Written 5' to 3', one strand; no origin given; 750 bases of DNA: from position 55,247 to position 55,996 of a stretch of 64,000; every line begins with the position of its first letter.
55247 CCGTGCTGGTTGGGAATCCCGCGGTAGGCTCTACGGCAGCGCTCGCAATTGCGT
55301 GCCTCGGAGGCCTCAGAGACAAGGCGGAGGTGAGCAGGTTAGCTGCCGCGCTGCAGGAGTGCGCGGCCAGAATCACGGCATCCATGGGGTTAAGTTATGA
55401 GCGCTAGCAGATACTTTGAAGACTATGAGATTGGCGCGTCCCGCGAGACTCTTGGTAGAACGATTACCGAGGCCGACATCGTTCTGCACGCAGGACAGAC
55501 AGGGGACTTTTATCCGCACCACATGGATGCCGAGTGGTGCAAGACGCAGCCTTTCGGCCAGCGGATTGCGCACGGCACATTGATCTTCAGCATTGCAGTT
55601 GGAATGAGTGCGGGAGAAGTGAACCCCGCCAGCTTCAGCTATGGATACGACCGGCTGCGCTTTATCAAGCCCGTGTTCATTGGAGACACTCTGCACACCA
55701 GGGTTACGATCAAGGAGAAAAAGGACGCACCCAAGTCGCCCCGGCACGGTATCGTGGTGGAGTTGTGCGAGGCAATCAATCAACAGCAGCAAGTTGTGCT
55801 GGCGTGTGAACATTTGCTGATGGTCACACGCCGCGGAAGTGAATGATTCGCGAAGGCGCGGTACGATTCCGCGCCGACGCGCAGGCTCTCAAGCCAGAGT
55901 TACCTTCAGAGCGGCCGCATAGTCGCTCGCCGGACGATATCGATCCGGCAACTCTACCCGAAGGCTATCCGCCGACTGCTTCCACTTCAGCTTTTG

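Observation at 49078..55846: Operon of two signal-less binding-protein-fold proteins, a class III CoA-transferase and MaoC dehydratases, with no ABC transporter nearby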

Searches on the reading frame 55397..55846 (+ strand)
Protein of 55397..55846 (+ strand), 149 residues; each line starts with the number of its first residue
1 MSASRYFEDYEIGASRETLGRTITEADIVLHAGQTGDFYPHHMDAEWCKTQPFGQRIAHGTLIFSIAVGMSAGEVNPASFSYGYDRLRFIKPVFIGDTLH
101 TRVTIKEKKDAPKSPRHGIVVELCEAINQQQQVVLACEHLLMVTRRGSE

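Call 4: search_protein_families(library=pfam, proteins=[window:55397-55846:+], max_evalue=0.01)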
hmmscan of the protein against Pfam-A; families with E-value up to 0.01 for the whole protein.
window:55397-55846:+ (149 aa): 3 families
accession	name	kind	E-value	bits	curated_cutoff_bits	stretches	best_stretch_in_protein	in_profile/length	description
PF01575.25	MaoC_dehydratas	-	5.8e-24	84.5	27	1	12-112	6-108/123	MaoC like domain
PF19315.5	MC_hydratase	-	5.7e-05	22.8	26.5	1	5-146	22-167/353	Mesaconyl-CoA hydratase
PF13452.11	FAS1_DH_region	-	0.00023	21.7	22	1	12-134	3-129/132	FAS1-like, dehydratase domain region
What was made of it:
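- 55397..55846 (+): MaoC2, an (R)-hydratase/dehydratase-type hot-dog protein with Asp and His in place. Pfam MaoC 5.8e-24 (call 4).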

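Call 5: search_protein_families(library=ncbifam, proteins=[window:55397-55846:+], max_evalue=0.01)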
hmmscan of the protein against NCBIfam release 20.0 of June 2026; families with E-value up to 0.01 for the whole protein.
window:55397-55846:+ (149 aa): 6 families
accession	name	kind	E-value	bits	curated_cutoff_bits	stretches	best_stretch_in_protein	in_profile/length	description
TIGR02278.1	PaaN-DH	equivalog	1.5e-25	89.5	562.8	1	5-144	523-663/664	phenylacetic acid degradation bifunctional protein PaaZ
NF038241.1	RipB_Ich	equivalog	1.4e-18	67.4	340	1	5-148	22-167/175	(R)-specific enoyl-CoA hydratase RipB/Ich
NF006045.0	PRK08190.1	subfamily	1.5e-16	60.3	282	1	3-138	7-136/467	bifunctional enoyl-CoA hydratase/phosphate acetyltransferase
NF010246.0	PRK13693.1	equivalog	1.1e-06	28.6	203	1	3-93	2-91/142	(3R)-hydroxyacyl-ACP dehydratase subunit HadB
NF041625.1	methfumCoahyd_Halo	equivalog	4.5e-06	26.1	560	1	4-147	23-170/358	2-methylfumaryl-CoA hydratase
NF040620.1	fused_HadA_HadB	exception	7.2e-06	25.7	350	1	5-70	194-259/329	fused (3R)-hydroxyacyl-ACP dehydratase subunits HadA/HadB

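Call 43: search_solved_structures(query=window:55397-55843:+, max_evalue=0.00001)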
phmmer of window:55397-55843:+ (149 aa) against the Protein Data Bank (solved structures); distinct sequences matched with E-value up to 0.00001: 10.
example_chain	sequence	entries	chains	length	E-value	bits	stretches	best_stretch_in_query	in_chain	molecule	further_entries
4ffu_A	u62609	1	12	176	8.3e-61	207.1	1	4-146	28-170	oxidase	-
1q6w_A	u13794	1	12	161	6.8e-23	84.1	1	6-144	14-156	monoamine oxidase regulatory protein, putative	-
6jql_A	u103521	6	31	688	1e-20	77.1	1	5-146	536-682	Bifunctional protein PaaZ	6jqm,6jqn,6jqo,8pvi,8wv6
8hgn_A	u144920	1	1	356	2.1e-14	56.6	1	4-135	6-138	Beta-methylmalyl-CoA dehydratase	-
4e3e_A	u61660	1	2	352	1e-12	51.1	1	4-146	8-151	MaoC domain protein dehydratase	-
5cpg_A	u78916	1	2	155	2.8e-11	46.4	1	8-112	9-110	(R)-specific enoyl-CoA hydratase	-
1iq6_A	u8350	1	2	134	4.3e-08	36.1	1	11-107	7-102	(R)-SPECIFIC ENOYL-COA HYDRATASE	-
3ir3_A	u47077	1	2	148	9.5e-08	35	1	14-109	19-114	3-hydroxyacyl-thioester dehydratase 2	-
2c2i_A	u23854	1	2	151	1.2e-06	31.5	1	21-102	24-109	RV0130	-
5i7n_A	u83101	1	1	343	6.5e-06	29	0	6-96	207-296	MaoC-like dehydratase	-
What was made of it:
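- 55397..55846 (+): PDB 4ffu 8e-61 (call 43).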

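Call 44: search_dna_similar(query=window:55397-55843:+, collection=plasmids, mode=protein, max_rows=25)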
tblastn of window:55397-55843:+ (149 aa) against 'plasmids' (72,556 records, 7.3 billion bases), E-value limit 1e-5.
Records with a match: 780; places in all: 1184; records where one place covers at least 80% of the query: 747.
Best place of each record, by identity: 60-80% 103; <60% 677.
By first word of the organism name: Rhizobium 134; Sinorhizobium 70; Phaeobacter 58; Pseudosulfitobacter 33; Paracoccus 29; Sphingobium 26; Streptomyces 24; Azospirillum 21; Thermus 19; Rhodococcus 19; and 133 more.
By predicted mobility (MOB-suite, as given by PLSDB): non-mobilizable 555; mobilizable 116; conjugative 109.
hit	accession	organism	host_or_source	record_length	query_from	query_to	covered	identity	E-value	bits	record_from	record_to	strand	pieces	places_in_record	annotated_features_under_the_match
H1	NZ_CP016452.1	Sinorhizobium sp. RAC02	Microbial isolate,Algal phycosphere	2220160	1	148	99%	66.2%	8e-63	214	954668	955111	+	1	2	none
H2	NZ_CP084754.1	Roseateles sp. XES5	Xenopus laevis,bacterial culture,swab ...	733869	1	148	99%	65.5%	3e-63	215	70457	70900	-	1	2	MaoC/PaaZ C-terminal domain-containing protein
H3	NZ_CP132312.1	Shinella zoogloeoides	Homo sapiens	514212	1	148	99%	65.5%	1e-62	213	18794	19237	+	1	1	MaoC/PaaZ C-terminal domain-containing protein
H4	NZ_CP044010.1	Rhizobium sp. BG6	Prosopis cineraria,pure bacterial ...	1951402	1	146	98%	66.4%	2e-63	216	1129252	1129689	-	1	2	none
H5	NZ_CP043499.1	Rhizobium grahamii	Prosopis cineraria,pure bacterial ...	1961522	1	146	98%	66.4%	2e-63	216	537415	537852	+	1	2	none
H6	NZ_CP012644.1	Rufibacter tibetensis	soil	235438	4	149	98%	65.1%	1e-63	216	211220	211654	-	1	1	MaoC/PaaZ C-terminal domain-containing protein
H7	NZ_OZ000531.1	Shinella sp. WSC3-e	-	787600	1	146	98%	65.1%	4e-62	212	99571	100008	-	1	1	MaoC/PaaZ C-terminal domain-containing protein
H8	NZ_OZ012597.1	Shinella sp. WSD5-1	-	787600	1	146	98%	65.1%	4e-62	212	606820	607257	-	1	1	MaoC/PaaZ C-terminal domain-containing protein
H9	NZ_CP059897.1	Ciceribacter thiooxidans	mixed culture,soil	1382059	1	146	98%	65.1%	1e-60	207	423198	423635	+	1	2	none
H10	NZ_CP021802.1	Sinorhizobium meliloti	Medicago sativa,Single Cell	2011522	6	146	95%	66.7%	4e-59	203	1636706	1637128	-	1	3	none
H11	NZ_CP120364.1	Sinorhizobium kummerowiae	Kummerowia stipulacea,Pure culture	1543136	6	146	95%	66.7%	7e-59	202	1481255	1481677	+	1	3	none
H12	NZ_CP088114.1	Sinorhizobium meliloti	cell culture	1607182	6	146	95%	66.7%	7e-59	202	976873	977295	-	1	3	none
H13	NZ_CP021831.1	Sinorhizobium meliloti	Medicago truncatula,Single Cell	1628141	6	146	95%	66.7%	7e-59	202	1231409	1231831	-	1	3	none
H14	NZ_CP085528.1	Sinorhizobium meliloti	Medicago,cell culture,lupulina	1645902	6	146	95%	66.7%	7e-59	202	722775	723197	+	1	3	none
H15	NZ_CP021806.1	Sinorhizobium meliloti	Medicago truncatula,Single Cell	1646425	6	146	95%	66.7%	7e-59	202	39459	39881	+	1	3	none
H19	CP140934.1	Sinorhizobium meliloti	Medicago lupulina,whole organism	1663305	6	146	95%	66.7%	7e-59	202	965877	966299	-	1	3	MaoC/PaaZ C-terminal domain-containing protein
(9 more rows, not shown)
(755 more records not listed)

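Call 47: get_annotated_region(hit=H19, flank=9000)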
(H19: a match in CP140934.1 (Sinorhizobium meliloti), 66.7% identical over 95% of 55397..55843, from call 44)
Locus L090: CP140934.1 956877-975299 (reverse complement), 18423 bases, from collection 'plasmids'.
description: Sinorhizobium meliloti strain ml28 plasmid pSymB, complete sequence
organism: Sinorhizobium meliloti (NCBI taxid 382)
taxonomy: Bacteria; Pseudomonadota; Alphaproteobacteria; Hyphomicrobiales; Rhizobiaceae; Sinorhizobium; Sinorhizobium meliloti
host: -; source: Medicago lupulina,whole organism; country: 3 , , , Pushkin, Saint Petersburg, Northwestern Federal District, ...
typing (MOB-suite, as given by PLSDB): mobilizable; relaxase MOBQ
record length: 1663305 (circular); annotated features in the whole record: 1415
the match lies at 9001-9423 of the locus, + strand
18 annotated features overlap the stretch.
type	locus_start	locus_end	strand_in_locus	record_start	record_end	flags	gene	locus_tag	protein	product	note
CDS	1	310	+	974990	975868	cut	-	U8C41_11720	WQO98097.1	polysaccharide deacetylase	-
CDS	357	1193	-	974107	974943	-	-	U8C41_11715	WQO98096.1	amidohydrolase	-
CDS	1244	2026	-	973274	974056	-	-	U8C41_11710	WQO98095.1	IclR family transcriptional regulator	-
CDS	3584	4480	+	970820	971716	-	-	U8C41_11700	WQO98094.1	sugar ABC transporter permease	-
CDS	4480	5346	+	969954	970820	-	-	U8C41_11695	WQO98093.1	carbohydrate ABC transporter permease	-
CDS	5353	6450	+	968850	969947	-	ugpC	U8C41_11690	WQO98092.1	sn-glycerol-3-phosphate ABC transporter ATP-binding protein UgpC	-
CDS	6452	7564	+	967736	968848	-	-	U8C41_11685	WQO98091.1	mandelate racemase/muconate lactonizing enzyme family protein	-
CDS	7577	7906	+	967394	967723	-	-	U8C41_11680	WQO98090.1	L-rhamnose mutarotase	-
CDS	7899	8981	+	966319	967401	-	-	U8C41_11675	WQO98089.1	Gfo/Idh/MocA family oxidoreductase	-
CDS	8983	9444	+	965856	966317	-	-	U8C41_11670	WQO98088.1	MaoC/PaaZ C-terminal domain-containing protein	-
CDS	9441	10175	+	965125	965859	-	-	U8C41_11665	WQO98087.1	SDR family oxidoreductase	-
CDS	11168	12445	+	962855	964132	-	-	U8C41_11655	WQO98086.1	L-fuconate dehydratase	-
CDS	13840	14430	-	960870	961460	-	-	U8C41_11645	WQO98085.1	ANTAR domain-containing response regulator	-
CDS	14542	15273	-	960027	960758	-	-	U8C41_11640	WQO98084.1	TfuA-like protein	-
CDS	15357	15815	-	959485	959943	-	-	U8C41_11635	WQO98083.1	helix-turn-helix transcriptional regulator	-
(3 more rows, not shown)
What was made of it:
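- The S. meliloti orthologues sit in a locus with an annotated L-fuconate dehydratase (call 47).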

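Call 81: search_protein_families(library=ncbifam, proteins=[L090:6452-7564:+, L090:11168-12445:+, L090:9441-10175:+, L090:357-1193:-, L090:7899-8981:+], max_evalue=0.00001)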
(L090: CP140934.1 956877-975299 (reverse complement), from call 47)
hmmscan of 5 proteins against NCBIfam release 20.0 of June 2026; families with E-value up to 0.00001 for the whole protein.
L090:6452-7564:+ (370 aa): 17 families
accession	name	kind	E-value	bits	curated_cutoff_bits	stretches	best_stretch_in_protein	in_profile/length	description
NF047820.1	TalGalacDh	equivalog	5.8e-87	292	500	1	3-352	3-357/371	L-talarate/galactarate dehydratase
NF040866.1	AraD_Arch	equivalog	1.4e-52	179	650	1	33-352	35-362/372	arabinonate dehydratase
NF043051.1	ManoateDhtManD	equivalog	2.1e-39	135.5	550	2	34-175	19-156/403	D-mannonate dehydratase ManD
NF011654.0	PRK15072.1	subfamily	2.4e-37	128.8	430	2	34-173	19-154/404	D-galactonate dehydratase family protein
NF040790.2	glucon_galact_dh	equivalog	4.7e-37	127.7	750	1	33-359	26-369/390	bifunctional D-gluconate/D-galactonate dehydratase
NF010624.0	PRK14017.1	equivalog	9.1e-36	123.7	311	1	34-300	17-286/382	galactonate dehydratase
NF011968.0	PRK15440.1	equivalog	1.2e-33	116.6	393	1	32-321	59-341/395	L-rhamnonate dehydratase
TIGR02534.1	mucon_cyclo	subfamily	3e-31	108.8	334.95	1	4-357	1-363/368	muconate/chloromuconate family cycloisomerase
TIGR01928.1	menC_lowGC_arch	equivalog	2.1e-22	79.6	200.65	1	87-293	77-275/325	o-succinylbenzoate synthase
NF043002.1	HProlDhtase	equivalog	1.1e-20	73.8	500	1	4-281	3-274/366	cis-3-hydroxy-L-proline dehydratase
NF042940.1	racemase_DgcA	equivalog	3.3e-19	69.3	400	1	101-295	83-265/323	N-acetyl-D-Glu racemase DgcA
NF002782.0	PRK02901.1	equivalog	1e-15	57.5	288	1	156-294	97-234/328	o-succinylbenzoate synthase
TIGR01927.1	menC_gam_Gplu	equivalog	2e-15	56.9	130.55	1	142-294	106-258/307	o-succinylbenzoate synthase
NF041118.1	A_G_epim_Thtga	equivalog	1.6e-13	50.5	500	1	35-290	34-281/341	L-Ala-D/L-Glu epimerase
NF011708.0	PRK15129.1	equivalog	1.7e-13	50.3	343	1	102-294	87-269/321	L-Ala-D/L-Glu epimerase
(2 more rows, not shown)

L090:11168-12445:+ (425 aa): 15 families
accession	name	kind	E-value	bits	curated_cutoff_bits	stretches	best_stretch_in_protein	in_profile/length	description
NF047820.1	TalGalacDh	equivalog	6.2e-36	124.1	500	1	176-417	130-360/371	L-talarate/galactarate dehydratase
NF040866.1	AraD_Arch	equivalog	1.5e-30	106.5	650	1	199-423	150-371/372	arabinonate dehydratase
NF010624.0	PRK14017.1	equivalog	2.8e-24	85.9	311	1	194-420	120-359/382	galactonate dehydratase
NF040790.2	glucon_galact_dh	equivalog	4.3e-24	85.1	750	1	213-424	166-372/390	bifunctional D-gluconate/D-galactonate dehydratase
NF011968.0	PRK15440.1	equivalog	6e-19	68.2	393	1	224-360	192-329/395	L-rhamnonate dehydratase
NF043051.1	ManoateDhtManD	equivalog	5.4e-15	55.1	550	1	44-423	26-385/403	D-mannonate dehydratase ManD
NF011654.0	PRK15072.1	subfamily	1.5e-14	53.7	430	1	43-423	25-386/404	D-galactonate dehydratase family protein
NF043002.1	HProlDhtase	equivalog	2.3e-14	53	500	1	209-336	155-278/366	cis-3-hydroxy-L-proline dehydratase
TIGR01928.1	menC_lowGC_arch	equivalog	8.8e-14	51.3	200.65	1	206-348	142-279/325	o-succinylbenzoate synthase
NF041118.1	A_G_epim_Thtga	equivalog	1.4e-13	50.7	500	1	205-341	146-281/341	L-Ala-D/L-Glu epimerase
NF002782.0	PRK02901.1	equivalog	3.7e-13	49.2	288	1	212-337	102-229/328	o-succinylbenzoate synthase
NF042940.1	racemase_DgcA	equivalog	2.7e-12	46.6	400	1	198-346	126-265/323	N-acetyl-D-Glu racemase DgcA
TIGR02534.1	mucon_cyclo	subfamily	2.2e-10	40.2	334.95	1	215-422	160-366/368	muconate/chloromuconate family cycloisomerase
TIGR01927.1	menC_gam_Gplu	equivalog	2.2e-09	37.1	130.55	1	204-345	116-258/307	o-succinylbenzoate synthase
NF011708.0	PRK15129.1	equivalog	5.7e-07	28.9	343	1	205-345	137-269/321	L-Ala-D/L-Glu epimerase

L090:9441-10175:+ (244 aa): 221 families (the best 25 are shown)
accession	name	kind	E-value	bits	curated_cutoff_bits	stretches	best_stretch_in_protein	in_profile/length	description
NF004791.0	PRK06138.1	equivalog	1e-57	195.3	312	1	4-244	2-251/252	SDR family oxidoreductase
NF005469.0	PRK07063.1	equivalog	7.6e-52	176.4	306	1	2-242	2-254/260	SDR family oxidoreductase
NF005559.1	PRK07231.1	subfamily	2e-50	171.6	215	1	5-243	2-248/249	glucose 1-dehydrogenase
NF006080.0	PRK08226.1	equivalog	2.6e-50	171.3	356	1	4-243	3-254/263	SDR family oxidoreductase UcpA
NF009466.0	PRK12826.1-2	subfamily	5.7e-49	166.8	222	1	8-242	4-244/248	3-oxoacyl-ACP reductase FabG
NF004198.0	PRK05653.1-3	equivalog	1.3e-47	162.4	296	1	4-243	4-247/248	3-oxoacyl-ACP reductase FabG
NF004818.0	PRK06172.1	equivalog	2.9e-47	161.1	336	1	1-243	1-251/253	SDR family oxidoreductase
NF052558.1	MBtsdlDhBudC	equivalog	4.6e-47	160.7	270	1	6-243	2-242/250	meso-2,3-butanediol dehydrogenase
NF005118.0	PRK06550.1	equivalog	8e-47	160.1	270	1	5-244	3-235/236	3-oxoacyl-ACP reductase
NF009093.0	PRK12429.1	subfamily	2.3e-46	158.2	258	1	4-243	2-257/259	3-hydroxybutyrate dehydrogenase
TIGR01963.1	PHB_DH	subfamily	1.1e-44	152.7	307.05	1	8-244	2-254/255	3-hydroxybutyrate dehydrogenase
NF005067.0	PRK06484.1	equivalog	1.2e-44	152.8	713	1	3-243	5-252/524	short chain dehydrogenase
TIGR01830.1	3oxo_ACP_reduc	equivalog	4.8e-43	147.6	297.75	1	10-241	1-237/239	3-oxoacyl-[acyl-carrier-protein] reductase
NF004202.0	PRK05653.2-2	equivalog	2.1e-42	145.5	333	1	1-242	1-247/259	3-oxoacyl-ACP reductase FabG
NF005309.0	PRK06841.1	subfamily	3.6e-42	144.6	286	1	4-244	12-254/255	GolD/DthD family dehydrogenase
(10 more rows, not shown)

L090:357-1193:- (278 aa): 2 families
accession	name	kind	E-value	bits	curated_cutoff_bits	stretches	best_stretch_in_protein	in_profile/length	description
NF052480.1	FuconLaconase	equivalog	1e-30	107.3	400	1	2-277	2-286/287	L-fucono-1,5-lactonase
NF042924.1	SlmHylase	equivalog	2e-06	27.2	500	1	130-238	146-256/299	4-sulfomuconolactone hydrolase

L090:7899-8981:+ (360 aa): 5 families
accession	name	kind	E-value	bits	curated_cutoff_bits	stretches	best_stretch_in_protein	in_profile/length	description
NF040723.1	UDP-GlcNAcDh_Arch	equivalog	1.6e-13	50.8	450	1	25-267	5-237/302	UDP-N-acetylglucosamine 3-dehydrogenase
TIGR04380.1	myo_inos_iolG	equivalog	3.8e-10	39.2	355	1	23-208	4-192/330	inositol 2-dehydrogenase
NF041392.1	XylDh_Gfo6_Halo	equivalog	3e-08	32.9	350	1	23-265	19-273/350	D-xylose 1-dehydrogenase Gfo6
NF007574.0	PRK10206.1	equivalog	8.1e-08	31.7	352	1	30-272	12-251/345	oxidoreductase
NF052479.1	LevoglcsnDh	equivalog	1.4e-06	27.3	650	1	60-213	51-213/386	levoglucosan dehydrogenase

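Call 82: list_cluster_members(proteins=[L090:7899-8978:+, L090:8983-9441:+, L090:6452-7561:+])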
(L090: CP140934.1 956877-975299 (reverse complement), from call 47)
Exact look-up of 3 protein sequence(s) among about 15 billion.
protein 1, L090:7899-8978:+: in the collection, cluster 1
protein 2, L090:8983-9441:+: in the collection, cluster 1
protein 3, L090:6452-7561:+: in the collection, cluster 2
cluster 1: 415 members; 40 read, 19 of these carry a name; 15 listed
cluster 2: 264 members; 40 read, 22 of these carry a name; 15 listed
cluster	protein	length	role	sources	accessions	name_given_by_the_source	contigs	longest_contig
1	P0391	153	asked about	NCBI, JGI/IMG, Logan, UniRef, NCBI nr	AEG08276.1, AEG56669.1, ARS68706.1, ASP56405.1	MaoC/PaaZ C-terminal domain-containing protein [Sinorhizobium meliloti] | monoamine oxidase | MaoC domain-containing protein dehydratase n=2 Tax=Rhizobium meliloti TaxID=382 ...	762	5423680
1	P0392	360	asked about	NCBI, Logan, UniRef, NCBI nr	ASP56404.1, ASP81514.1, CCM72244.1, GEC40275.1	Gfo/Idh/MocA family protein [Sinorhizobium meliloti] | Gfo/Idh/MocA family protein n=1 Tax=Rhizobium meliloti TaxID=382 RepID=UPI0002861C09 | Gfo/Idh/MocA family oxidoreductase [Sinorhizobium meliloti]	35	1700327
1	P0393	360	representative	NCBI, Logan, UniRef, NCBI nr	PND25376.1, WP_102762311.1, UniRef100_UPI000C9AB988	Gfo/Idh/MocA family oxidoreductase [Sinorhizobium sp. M4_45] | Gfo/Idh/MocA family protein n=1 Tax=Sinorhizobium sp. M4_45 TaxID=2037901 ...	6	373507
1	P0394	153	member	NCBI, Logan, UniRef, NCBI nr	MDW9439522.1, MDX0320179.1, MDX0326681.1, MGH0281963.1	MaoC/PaaZ C-terminal domain-containing protein [Sinorhizobium meliloti] | MaoC/PaaZ C-terminal domain-containing protein n=1 Tax=Rhizobium meliloti TaxID=382 ... | dehydratase [Sinorhizobium meliloti]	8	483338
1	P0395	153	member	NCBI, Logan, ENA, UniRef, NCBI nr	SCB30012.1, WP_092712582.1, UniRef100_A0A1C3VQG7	MaoC/PaaZ C-terminal domain-containing protein [Rhizobium multihospitium] | Monoamine oxidase n=1 Tax=Rhizobium multihospitium TaxID=410764 RepID=A0A1C3VQG7_9HYPH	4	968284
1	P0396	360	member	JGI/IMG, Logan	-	predicted dehydrogenase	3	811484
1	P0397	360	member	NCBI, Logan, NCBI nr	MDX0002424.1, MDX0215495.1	gfo/Idh/MocA family oxidoreductase [Sinorhizobium meliloti]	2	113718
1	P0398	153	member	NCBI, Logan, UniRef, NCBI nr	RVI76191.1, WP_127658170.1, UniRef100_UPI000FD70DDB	MaoC/PaaZ C-terminal domain-containing protein [Sinorhizobium meliloti] | MaoC/PaaZ C-terminal domain-containing protein n=1 Tax=Rhizobium meliloti TaxID=382 ...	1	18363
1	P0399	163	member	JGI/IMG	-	monoamine oxidase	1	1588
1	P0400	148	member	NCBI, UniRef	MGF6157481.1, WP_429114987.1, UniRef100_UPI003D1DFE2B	acyl dehydratase [Ensifer sp. KUDG1] | MaoC/PaaZ C-terminal domain-containing protein n=1 Tax=Ensifer sp. KUDG1 TaxID=3373919 ...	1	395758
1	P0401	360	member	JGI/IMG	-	predicted dehydrogenase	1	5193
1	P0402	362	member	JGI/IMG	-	predicted dehydrogenase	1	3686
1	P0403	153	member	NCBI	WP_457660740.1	MaoC/PaaZ C-terminal domain-containing protein [Sinorhizobium medicae]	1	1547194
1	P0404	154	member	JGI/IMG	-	monoamine oxidase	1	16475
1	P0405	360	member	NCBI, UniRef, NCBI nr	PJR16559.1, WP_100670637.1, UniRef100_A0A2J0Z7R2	Gfo/Idh/MocA family protein [Sinorhizobium meliloti] | Oxidoreductase n=1 Tax=Rhizobium meliloti TaxID=382 RepID=A0A2J0Z7R2_RHIML | Gfo/Idh/MocA family oxidoreductase [Sinorhizobium meliloti]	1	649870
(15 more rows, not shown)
